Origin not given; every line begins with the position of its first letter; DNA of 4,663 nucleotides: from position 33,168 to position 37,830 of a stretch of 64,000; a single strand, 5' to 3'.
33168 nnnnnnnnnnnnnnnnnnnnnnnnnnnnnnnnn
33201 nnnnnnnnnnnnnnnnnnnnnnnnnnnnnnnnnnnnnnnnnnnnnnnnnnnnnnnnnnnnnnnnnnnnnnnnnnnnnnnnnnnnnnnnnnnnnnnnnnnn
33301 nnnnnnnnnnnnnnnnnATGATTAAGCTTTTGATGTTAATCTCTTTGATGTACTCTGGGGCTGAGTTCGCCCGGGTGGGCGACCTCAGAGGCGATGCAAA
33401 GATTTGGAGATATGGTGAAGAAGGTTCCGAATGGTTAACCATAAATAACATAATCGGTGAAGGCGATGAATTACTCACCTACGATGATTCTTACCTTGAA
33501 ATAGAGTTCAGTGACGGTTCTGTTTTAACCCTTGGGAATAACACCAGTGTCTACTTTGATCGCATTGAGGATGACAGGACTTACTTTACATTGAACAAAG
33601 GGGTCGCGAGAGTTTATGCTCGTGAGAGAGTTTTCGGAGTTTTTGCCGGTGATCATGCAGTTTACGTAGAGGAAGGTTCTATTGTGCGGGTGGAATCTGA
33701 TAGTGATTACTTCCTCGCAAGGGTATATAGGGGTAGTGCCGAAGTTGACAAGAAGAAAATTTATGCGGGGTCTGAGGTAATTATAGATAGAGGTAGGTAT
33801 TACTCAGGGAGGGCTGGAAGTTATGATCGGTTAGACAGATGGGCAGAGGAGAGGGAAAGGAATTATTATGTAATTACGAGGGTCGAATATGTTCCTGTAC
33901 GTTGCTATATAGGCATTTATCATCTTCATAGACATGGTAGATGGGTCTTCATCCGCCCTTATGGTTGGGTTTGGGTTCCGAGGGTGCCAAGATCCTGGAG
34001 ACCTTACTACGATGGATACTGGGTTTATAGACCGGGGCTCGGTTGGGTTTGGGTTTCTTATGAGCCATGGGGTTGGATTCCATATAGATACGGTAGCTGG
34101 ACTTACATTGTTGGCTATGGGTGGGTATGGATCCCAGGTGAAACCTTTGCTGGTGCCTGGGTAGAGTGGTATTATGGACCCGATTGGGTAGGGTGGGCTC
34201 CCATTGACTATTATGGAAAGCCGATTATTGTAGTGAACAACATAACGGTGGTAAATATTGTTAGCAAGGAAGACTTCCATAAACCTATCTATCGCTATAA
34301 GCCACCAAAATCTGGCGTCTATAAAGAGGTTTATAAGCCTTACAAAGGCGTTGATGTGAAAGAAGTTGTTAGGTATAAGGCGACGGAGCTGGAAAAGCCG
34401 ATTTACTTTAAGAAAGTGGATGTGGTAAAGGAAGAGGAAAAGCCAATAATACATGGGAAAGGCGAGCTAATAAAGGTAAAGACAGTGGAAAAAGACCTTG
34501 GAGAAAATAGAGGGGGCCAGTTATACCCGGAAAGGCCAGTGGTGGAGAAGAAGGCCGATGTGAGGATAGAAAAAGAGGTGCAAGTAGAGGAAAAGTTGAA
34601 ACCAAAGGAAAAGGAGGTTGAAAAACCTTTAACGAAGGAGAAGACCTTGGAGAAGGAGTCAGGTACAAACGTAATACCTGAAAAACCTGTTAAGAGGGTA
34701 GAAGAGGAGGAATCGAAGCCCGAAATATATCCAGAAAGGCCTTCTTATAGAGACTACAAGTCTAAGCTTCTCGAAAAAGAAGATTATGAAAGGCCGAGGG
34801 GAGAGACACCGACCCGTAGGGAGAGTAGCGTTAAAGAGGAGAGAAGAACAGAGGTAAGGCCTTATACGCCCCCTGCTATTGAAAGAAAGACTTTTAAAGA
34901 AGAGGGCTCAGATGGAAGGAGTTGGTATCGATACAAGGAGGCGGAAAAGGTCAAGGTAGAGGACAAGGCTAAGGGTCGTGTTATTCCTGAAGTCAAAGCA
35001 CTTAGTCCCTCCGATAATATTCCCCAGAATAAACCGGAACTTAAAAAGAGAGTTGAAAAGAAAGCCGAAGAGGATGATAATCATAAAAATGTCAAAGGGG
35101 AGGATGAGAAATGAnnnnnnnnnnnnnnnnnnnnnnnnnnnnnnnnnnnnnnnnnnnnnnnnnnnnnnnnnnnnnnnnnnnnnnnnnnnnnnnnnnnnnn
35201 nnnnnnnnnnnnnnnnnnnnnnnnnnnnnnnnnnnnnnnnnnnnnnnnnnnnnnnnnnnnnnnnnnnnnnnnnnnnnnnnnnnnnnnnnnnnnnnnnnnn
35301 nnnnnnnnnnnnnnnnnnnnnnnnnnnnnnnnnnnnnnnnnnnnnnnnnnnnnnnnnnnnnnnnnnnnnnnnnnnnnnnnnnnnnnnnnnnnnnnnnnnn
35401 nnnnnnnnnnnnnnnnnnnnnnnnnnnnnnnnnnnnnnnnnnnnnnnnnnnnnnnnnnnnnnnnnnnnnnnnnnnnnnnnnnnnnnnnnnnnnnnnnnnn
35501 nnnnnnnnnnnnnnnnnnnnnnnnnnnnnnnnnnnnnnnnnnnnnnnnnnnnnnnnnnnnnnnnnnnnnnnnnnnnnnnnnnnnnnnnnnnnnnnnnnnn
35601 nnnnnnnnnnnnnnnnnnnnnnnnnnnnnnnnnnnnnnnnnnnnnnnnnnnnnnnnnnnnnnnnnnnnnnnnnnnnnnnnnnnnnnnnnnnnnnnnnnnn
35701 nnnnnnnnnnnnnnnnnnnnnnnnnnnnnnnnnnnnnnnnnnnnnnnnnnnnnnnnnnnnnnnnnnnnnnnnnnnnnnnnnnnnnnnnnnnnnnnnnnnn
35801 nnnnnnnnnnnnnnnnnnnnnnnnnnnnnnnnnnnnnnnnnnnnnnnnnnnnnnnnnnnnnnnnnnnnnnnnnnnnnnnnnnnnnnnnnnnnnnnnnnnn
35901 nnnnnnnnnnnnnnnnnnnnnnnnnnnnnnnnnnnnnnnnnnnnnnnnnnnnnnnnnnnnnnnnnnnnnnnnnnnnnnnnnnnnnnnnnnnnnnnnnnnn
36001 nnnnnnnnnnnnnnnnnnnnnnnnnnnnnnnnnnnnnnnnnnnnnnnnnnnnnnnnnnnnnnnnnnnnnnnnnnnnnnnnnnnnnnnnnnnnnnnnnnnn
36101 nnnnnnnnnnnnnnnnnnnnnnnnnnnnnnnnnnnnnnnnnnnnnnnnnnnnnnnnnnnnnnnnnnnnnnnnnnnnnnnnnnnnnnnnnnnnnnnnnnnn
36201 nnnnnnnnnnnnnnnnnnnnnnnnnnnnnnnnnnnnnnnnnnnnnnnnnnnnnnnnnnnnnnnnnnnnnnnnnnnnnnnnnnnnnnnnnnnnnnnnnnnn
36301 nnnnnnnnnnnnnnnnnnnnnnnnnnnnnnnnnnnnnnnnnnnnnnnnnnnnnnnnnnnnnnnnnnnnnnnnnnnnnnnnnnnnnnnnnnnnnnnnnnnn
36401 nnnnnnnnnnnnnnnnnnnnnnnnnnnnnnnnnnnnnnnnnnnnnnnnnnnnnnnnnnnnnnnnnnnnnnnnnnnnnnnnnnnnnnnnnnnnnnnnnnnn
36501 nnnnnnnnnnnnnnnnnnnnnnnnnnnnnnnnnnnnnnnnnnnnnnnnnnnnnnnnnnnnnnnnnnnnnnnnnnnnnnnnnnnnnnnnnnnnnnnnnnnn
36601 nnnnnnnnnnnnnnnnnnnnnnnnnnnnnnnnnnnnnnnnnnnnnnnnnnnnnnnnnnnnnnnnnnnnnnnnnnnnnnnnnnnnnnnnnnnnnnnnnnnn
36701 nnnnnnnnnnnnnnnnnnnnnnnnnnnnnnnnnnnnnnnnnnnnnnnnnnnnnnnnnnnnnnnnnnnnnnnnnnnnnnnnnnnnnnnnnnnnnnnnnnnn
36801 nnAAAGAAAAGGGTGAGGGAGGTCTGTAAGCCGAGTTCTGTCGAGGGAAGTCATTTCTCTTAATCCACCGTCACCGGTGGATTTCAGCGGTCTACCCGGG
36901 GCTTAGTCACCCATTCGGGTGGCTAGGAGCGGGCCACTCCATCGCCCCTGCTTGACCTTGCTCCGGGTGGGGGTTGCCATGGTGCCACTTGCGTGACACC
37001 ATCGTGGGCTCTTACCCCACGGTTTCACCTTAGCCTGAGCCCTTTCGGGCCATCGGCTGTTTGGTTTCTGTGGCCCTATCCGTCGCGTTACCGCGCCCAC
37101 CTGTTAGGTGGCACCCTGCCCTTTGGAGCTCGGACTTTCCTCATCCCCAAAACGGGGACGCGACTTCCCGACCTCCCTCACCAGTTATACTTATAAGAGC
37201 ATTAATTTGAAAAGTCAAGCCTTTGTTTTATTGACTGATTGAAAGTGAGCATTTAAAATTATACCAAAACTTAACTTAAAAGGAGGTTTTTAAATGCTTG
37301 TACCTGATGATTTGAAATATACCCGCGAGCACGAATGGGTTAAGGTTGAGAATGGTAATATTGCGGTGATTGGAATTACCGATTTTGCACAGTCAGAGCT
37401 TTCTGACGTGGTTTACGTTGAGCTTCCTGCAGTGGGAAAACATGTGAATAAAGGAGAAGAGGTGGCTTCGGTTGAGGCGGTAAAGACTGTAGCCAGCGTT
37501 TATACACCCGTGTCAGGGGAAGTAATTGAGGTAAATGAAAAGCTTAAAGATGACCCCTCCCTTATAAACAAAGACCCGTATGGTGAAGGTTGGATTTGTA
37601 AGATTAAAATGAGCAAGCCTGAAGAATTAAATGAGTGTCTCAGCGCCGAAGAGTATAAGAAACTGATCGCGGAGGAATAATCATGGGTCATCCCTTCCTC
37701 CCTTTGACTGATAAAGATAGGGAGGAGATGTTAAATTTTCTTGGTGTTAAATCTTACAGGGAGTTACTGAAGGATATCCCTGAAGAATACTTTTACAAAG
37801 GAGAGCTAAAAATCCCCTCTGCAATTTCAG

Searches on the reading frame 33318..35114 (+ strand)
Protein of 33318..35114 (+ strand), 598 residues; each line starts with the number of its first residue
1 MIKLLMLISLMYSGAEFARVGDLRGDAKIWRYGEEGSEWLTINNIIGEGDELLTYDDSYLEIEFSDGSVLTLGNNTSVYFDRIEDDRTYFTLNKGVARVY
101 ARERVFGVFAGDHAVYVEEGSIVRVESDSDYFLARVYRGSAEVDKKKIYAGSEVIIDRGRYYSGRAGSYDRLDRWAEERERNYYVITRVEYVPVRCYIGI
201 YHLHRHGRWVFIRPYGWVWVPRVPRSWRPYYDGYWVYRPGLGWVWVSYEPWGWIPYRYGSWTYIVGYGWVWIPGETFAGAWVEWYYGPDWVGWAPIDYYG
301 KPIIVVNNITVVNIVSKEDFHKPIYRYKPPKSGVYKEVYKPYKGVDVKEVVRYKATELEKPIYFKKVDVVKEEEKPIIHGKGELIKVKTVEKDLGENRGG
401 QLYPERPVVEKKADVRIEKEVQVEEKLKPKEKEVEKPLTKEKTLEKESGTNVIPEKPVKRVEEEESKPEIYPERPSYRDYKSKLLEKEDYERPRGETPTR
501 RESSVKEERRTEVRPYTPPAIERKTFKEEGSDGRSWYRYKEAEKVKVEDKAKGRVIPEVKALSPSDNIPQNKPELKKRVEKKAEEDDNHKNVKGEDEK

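Call 8: search_protein_families(library=pfam, proteins=[window:33318-35114:+], max_evalue=0.01)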
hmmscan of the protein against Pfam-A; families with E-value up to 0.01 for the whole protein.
window:33318-35114:+ (598 aa): 2 families
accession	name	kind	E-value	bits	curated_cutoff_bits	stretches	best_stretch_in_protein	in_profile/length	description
PF20245.3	DUF6600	-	1.2e-25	90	27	1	202-297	3-99/102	Family of unknown function (DUF6600)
PF04773.18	FecR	-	6.9e-07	30.1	24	1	51-141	2-96/97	FecR protein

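Call 52: search_protein_families(library=ncbifam, proteins=[window:33318-35114:+], max_evalue=0.1)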
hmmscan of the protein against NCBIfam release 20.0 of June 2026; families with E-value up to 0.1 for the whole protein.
window:33318-35114:+ (598 aa): 0 families

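Call 69: find_homologous_proteins(query=window:33318-35114:+, max_evalue=1e-10)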
Query window:33318-35114:+ (598 aa): 1146 proteins with E <= 1e-10 among 8000 candidates; the best 120 are listed.
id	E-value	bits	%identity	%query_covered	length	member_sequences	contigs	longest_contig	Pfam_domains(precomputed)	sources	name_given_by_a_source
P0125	0.0e+0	1291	94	100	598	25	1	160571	PF04773.19,PF20245.4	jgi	-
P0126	2.0e-273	927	67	100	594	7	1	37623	PF04773.19,PF20245.4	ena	-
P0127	6.3e-268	909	66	100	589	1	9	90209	PF04773.19,PF20245.4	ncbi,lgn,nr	ncbi:MAG: FecR domain-containing protein [bacterium]|nr:FecR domain-containing protein [bacterium]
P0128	1.4e-200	686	54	99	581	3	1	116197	PF20245.4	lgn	-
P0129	2.3e-195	669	52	100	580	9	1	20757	PF04773.19,PF20245.4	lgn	-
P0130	1.9e-189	649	53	99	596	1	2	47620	PF04773.19,PF20245.4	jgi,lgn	-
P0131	7.1e-182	624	51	98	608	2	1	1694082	PF04773.19,PF20245.4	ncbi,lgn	-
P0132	5.9e-178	612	50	100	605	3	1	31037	PF04773.19,PF20245.4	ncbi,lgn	-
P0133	1.9e-171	590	48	100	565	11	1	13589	PF04773.19,PF20245.4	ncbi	ncbi:MAG: FecR family protein [candidate division WOR-3 bacterium]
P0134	1.7e-113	399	48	63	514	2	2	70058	PF04773.19,PF20245.4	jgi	-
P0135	1.7e-106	375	45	72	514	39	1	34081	PF04773.19,PF20245.4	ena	-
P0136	5.3e-84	301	44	61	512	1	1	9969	PF20245.4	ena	-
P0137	3.0e-83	299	37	80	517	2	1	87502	PF20245.4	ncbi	-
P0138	3.3e-80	289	41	66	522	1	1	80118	PF20245.4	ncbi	-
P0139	5.0e-79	285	36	83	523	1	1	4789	PF20245.4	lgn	-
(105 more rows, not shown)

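Call 71: find_encoding_contigs(protein=P0131, flank=8000, max_places=1)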
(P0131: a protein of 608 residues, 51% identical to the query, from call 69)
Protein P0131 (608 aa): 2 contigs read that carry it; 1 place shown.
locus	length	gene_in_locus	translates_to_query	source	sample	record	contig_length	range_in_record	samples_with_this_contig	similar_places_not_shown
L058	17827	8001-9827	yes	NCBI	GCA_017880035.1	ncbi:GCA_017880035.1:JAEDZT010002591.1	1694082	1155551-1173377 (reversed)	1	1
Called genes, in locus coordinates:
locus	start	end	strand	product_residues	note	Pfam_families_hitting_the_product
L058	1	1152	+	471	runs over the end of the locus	-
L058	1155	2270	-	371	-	PF03462:PCRF, PF00472:RF-1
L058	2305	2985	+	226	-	-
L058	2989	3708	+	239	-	-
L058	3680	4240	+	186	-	PF03602:Cons_hypoth95, PF13847:Methyltransf_31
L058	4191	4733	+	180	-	PF01467:CTP_transf_like, PF08218:Citrate_ly_lig (weak)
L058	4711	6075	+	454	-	PF01841:Transglut_core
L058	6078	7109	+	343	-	PF13378:MR_MLE_C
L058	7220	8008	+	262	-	-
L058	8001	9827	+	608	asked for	PF04773:FecR (weak), PF20245:DUF6600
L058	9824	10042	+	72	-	-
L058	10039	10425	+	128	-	PF17957:Big_7 (weak)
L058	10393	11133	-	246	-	PF02673:BacA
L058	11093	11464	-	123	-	PF13411:MerR_1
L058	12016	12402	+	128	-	PF01597:GCV_H, PF00364:Biotin_lipoyl (faint)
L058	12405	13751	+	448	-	PF02347:GDC-P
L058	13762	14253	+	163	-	PF22468:ACT_9, PF01842:ACT, PF22629:ACT_AHAS_ss (faint), PF13840:ACT_7, PF22468:ACT_9, PF01842:ACT (weak)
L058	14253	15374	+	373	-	PF01855:POR_N, PF17147:PFOR_II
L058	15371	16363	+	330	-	PF00483:NTP_transferase, PF01128:IspD (weak), PF12804:NTP_transf_3, PF00132:Hexapep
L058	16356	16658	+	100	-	PF02686:GatC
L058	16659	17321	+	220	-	PF00702:Hydrolase, PF12710:HAD (weak), PF13419:HAD_2, PF13242:Hydrolase_like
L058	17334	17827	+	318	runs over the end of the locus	PF01073:3Beta_HSD, PF01370:Epimerase, PF02719:Polysacc_synt_2, PF04321:RmlD_sub_bind, PF16363:GDP_Man_Dehyd, PF07993:NAD_binding_4 (weak)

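Call 72: find_encoding_contigs(protein=P0137, flank=8000, max_places=1)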
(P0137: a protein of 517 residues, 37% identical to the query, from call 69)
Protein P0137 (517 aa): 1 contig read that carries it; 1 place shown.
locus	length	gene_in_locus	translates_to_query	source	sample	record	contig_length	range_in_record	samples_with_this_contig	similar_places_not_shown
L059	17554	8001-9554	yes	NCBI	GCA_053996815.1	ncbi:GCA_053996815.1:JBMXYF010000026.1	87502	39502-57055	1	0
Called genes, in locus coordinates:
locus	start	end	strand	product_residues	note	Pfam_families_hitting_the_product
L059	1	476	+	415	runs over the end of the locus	PF08529:NusA_N, PF00575:S1, PF13184:KH_NusA_1st, PF26594:KH_NusA_2nd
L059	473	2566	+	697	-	PF04760:IF2_N, PF00025:Arf (weak), PF00009:GTP_EFTU, PF00071:Ras (weak), PF01926:MMR_HSR1, PF22042:EF-G_D2, PF11987:IF-2, PF03144:GTP_EFTU_D2 (weak), +1 more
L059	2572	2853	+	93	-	PF04456:DUF503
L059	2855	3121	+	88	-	PF00381:PTS-HPr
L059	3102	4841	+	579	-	PF05524:PEP-utilisers_N, PF00391:PEP-utilizers, PF02896:PEP-utilizers_C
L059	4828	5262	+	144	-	PF02367:TsaE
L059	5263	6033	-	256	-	PF03372:Exo_endo_phos, PF14529:Exo_endo_phos_2 (weak)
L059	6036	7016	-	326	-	PF00316:FBPase, PF18913:FBPase_C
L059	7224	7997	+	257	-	-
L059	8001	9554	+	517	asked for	PF20245:DUF6600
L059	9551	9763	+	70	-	-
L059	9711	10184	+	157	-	-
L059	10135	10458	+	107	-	-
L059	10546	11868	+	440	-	PF02878:PGM_PMM_I, PF02879:PGM_PMM_II, PF02880:PGM_PMM_III, PF00408:PGM_PMM_IV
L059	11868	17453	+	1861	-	PF14349:SprA_N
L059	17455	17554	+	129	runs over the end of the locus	PF14520:HHH_5 (faint), PF12836:HHH_3, PF00633:HHH (faint)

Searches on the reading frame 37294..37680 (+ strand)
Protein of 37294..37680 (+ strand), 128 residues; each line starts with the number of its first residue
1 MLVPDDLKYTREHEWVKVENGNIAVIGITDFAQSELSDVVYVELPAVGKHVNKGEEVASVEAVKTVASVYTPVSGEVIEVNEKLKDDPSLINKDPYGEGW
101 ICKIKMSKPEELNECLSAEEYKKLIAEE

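Call 8: search_protein_families(library=pfam, proteins=[window:37294-37680:+], max_evalue=0.01)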
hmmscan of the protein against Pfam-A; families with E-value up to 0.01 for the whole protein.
window:37294-37680:+ (128 aa): 3 families
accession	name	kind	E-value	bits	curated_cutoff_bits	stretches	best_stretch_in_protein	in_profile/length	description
PF01597.25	GCV_H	-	6.3e-49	165.4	22.2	1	7-127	1-121/122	Glycine cleavage H-protein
PF13375.12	RnfC_N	-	0.00012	22.5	25.6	1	46-87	47-87/101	RnfC Barrel sandwich hybrid domain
PF00364.28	Biotin_lipoyl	-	0.00016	21.8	22.1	1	46-82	22-58/73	Biotin-requiring enzyme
